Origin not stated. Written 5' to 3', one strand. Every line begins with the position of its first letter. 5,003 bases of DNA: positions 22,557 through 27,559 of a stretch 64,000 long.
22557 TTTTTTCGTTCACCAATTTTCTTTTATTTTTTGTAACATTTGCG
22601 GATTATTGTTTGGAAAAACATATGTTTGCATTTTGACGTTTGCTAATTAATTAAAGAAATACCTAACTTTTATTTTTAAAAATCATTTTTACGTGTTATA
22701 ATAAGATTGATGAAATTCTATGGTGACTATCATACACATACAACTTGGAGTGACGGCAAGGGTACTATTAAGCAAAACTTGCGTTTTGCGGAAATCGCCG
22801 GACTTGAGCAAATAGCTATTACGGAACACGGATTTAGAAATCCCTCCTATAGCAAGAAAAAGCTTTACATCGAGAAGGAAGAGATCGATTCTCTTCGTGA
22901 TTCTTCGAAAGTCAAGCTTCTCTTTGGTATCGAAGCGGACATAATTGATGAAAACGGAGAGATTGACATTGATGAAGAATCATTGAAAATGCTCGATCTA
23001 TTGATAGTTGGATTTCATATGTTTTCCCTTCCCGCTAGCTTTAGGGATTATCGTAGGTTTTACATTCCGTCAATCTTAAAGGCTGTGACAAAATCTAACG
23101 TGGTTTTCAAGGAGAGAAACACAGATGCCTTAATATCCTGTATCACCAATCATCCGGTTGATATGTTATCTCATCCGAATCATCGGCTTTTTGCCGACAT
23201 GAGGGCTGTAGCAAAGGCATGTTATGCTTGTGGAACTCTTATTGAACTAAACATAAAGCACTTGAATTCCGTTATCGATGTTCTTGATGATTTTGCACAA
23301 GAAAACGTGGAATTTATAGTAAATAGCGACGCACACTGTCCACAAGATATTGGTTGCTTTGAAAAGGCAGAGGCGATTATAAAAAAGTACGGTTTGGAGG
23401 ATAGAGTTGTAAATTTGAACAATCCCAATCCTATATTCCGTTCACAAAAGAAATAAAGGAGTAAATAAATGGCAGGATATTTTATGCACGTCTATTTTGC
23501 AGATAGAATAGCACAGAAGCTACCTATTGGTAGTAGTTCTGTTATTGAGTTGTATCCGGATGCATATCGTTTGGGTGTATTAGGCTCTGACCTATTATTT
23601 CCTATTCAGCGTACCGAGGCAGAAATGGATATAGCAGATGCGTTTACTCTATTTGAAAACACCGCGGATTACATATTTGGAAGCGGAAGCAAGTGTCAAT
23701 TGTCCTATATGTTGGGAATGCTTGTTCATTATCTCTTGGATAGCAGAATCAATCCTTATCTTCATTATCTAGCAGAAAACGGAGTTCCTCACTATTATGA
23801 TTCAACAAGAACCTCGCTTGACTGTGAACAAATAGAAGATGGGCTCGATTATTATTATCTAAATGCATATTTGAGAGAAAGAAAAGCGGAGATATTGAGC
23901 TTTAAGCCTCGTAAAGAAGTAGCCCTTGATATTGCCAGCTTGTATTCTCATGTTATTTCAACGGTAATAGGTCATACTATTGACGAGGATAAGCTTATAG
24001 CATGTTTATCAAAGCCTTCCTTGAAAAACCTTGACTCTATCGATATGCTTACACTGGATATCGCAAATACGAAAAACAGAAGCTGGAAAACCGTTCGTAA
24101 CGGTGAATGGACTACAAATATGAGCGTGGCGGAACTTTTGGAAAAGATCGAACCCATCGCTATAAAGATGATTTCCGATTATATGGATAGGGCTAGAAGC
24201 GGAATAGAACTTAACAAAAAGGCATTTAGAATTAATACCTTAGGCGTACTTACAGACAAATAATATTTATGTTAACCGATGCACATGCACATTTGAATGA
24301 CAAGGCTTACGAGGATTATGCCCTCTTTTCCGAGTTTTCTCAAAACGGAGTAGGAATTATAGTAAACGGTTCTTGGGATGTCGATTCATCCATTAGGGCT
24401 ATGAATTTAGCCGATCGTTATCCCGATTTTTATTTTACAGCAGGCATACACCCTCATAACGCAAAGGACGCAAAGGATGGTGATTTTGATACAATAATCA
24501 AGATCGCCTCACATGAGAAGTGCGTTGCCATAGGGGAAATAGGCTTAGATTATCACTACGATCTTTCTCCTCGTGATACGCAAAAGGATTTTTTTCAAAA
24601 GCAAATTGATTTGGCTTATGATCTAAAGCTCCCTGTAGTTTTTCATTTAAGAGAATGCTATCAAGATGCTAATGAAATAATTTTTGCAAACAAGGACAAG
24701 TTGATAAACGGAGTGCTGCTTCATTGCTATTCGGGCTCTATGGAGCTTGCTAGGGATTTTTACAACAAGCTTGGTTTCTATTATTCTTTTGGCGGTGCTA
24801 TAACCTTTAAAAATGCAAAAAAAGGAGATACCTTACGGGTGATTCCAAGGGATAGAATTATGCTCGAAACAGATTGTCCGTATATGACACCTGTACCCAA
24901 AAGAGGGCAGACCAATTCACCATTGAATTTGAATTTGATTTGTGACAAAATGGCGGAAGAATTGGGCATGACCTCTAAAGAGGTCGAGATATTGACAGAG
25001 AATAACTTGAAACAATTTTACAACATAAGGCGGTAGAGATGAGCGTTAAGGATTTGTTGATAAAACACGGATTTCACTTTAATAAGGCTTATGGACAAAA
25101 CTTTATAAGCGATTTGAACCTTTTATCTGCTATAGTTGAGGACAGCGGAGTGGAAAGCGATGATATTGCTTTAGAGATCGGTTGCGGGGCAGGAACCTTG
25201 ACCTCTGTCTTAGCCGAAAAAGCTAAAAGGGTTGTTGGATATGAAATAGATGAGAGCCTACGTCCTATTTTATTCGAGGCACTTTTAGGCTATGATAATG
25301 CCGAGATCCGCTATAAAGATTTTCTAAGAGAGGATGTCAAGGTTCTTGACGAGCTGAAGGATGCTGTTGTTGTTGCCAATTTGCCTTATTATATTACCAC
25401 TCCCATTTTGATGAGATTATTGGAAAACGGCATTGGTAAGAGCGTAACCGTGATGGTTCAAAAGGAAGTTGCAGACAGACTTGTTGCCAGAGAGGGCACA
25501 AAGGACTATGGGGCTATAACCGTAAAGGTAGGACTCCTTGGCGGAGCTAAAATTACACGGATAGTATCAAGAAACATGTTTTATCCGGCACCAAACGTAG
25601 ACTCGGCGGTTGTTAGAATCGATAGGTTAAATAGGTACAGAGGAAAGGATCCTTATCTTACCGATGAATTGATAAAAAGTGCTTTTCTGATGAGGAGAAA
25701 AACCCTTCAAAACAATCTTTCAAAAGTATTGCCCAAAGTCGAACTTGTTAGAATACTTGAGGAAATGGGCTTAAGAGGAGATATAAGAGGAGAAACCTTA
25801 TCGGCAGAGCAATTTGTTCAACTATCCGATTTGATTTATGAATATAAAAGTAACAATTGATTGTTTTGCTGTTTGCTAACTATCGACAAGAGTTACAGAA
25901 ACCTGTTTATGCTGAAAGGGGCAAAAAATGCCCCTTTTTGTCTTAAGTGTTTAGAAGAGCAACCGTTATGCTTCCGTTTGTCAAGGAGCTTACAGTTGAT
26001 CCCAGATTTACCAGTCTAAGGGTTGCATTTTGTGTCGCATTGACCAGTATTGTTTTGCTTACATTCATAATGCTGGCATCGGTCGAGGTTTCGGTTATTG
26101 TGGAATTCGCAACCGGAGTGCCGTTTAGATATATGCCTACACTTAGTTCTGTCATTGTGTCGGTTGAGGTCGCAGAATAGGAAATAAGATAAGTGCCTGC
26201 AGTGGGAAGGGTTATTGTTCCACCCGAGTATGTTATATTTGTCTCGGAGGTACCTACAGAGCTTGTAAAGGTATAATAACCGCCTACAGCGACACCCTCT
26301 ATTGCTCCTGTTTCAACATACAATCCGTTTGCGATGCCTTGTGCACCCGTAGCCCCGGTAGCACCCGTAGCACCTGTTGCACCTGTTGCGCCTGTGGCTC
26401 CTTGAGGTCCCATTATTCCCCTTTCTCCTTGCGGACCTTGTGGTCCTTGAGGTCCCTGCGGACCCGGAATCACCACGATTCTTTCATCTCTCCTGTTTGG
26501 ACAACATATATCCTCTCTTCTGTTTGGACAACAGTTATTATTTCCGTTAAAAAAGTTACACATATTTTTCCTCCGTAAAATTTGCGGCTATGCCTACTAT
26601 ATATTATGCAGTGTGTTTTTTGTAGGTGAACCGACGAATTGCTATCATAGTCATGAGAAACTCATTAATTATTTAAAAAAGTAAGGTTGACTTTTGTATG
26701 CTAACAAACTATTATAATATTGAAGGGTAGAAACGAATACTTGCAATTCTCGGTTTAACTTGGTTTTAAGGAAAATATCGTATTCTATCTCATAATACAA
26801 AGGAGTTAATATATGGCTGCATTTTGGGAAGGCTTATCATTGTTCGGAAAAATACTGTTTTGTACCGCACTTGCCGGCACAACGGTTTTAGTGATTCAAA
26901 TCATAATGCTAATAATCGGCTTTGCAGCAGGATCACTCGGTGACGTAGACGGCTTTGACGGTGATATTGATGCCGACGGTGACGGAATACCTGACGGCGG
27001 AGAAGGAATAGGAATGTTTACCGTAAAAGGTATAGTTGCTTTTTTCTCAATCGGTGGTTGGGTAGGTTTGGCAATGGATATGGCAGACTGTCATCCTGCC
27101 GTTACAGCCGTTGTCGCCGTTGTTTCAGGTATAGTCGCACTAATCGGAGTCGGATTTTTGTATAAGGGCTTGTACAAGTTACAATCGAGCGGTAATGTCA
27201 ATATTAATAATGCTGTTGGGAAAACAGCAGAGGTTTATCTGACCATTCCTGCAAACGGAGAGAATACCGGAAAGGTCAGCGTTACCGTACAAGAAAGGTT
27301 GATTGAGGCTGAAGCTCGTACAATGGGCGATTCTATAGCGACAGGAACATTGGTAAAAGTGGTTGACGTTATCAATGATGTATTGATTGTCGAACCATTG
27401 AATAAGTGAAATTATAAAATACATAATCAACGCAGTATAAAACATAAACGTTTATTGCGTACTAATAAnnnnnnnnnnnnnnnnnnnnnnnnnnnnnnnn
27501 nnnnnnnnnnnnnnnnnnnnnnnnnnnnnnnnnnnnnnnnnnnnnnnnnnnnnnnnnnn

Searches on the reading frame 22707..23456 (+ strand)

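Call 41: search_protein_families(library=pfam, proteins=[window:22707-23456:+], max_evalue=0.01)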
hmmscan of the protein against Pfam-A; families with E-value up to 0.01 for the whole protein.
window:22707-23456:+ (249 aa): 1 family
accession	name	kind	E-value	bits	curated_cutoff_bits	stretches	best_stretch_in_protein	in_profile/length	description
PF02811.25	PHP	-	7.4e-10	39.8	26.4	1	7-164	1-136/164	PHP domain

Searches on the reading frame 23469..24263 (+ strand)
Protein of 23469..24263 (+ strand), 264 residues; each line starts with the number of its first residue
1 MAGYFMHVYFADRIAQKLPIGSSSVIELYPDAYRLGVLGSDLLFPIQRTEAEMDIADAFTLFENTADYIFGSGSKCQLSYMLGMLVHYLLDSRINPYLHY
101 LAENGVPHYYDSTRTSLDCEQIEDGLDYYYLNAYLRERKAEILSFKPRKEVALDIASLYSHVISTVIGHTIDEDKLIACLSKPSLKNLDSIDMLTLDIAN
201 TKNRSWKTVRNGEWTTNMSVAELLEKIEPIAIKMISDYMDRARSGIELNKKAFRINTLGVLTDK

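Call 41: search_protein_families(library=pfam, proteins=[window:23469-24263:+], max_evalue=0.01)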
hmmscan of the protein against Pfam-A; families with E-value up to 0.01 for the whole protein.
window:23469-24263:+ (264 aa): 1 family
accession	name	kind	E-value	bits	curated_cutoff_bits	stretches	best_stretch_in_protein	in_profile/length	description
PF00882.24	Zn_dep_PLPC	-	3.6e-06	27.5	26.8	1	6-153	1-147/167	Zinc dependent phospholipase C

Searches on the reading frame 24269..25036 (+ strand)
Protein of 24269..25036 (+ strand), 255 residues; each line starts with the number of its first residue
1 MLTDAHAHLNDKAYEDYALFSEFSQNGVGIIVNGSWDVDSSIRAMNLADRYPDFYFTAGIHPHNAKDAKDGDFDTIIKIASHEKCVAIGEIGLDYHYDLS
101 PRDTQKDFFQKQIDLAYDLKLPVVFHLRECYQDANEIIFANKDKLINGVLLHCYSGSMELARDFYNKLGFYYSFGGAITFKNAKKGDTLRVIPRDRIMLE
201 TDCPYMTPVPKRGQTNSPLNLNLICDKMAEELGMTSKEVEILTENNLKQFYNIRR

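Call 41: search_protein_families(library=pfam, proteins=[window:24269-25036:+], max_evalue=0.01)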
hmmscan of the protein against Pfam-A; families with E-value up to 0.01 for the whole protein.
window:24269-25036:+ (255 aa): 1 family
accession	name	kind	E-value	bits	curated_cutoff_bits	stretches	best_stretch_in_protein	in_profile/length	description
PF01026.27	TatD_DNase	-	2.8e-73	246.9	27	1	3-252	1-253/253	TatD related DNase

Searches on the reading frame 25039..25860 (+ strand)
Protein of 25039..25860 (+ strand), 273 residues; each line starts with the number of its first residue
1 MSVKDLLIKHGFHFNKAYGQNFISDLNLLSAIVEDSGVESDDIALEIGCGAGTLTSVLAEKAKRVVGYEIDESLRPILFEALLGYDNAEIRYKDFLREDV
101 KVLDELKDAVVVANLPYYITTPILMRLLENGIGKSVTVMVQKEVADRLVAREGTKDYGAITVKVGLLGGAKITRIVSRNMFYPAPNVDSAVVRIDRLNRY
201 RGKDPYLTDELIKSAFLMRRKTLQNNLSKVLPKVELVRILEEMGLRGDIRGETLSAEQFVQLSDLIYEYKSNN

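Call 41: search_protein_families(library=pfam, proteins=[window:25039-25860:+], max_evalue=0.01)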
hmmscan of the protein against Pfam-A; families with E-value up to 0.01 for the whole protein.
window:25039-25860:+ (273 aa): 6 families
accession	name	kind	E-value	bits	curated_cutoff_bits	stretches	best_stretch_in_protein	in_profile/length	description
PF00398.26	RrnaAD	-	1.4e-50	172.3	24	1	12-266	2-261/263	Ribosomal RNA adenine dimethylase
PF13649.12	Methyltransf_25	-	2.7e-05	25.2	27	1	45-128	2-86/97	Methyltransferase domain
PF13489.12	Methyltransf_23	-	0.00014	22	27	1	43-110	25-85/164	Methyltransferase domain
PF08241.18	Methyltransf_11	-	0.0003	21.8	21.2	1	45-114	1-68/95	Methyltransferase domain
PF08242.18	Methyltransf_12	-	0.00036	21.7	30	1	45-114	1-73/98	Methyltransferase domain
PF13847.12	Methyltransf_31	-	0.0006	20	27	1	40-111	3-79/145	Methyltransferase domain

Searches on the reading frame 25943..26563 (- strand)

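Call 41: search_protein_families(library=pfam, proteins=[window:25943-26563:-], max_evalue=0.01)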
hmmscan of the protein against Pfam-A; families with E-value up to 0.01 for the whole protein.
window:25943-26563:- (206 aa): 2 families
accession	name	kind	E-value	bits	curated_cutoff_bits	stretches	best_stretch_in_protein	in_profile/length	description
PF18573.7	BclA_C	-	2.4e-09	37.6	38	1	91-201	13-124/128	BclA C-terminal domain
PF01391.23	Collagen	-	2.2e-08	34.2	27.2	1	33-76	3-46/60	Collagen triple helix repeat (20 copies)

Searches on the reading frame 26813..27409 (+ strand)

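Call 41: search_protein_families(library=pfam, proteins=[window:26813-27409:+], max_evalue=0.01)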
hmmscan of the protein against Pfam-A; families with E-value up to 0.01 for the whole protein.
window:26813-27409:+ (198 aa): 1 family
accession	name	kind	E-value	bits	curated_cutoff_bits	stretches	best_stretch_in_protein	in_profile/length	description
PF01957.25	NfeD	-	0.00096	19.7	29.1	1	134-195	4-57/57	NfeD-like C-terminal, partner-binding domain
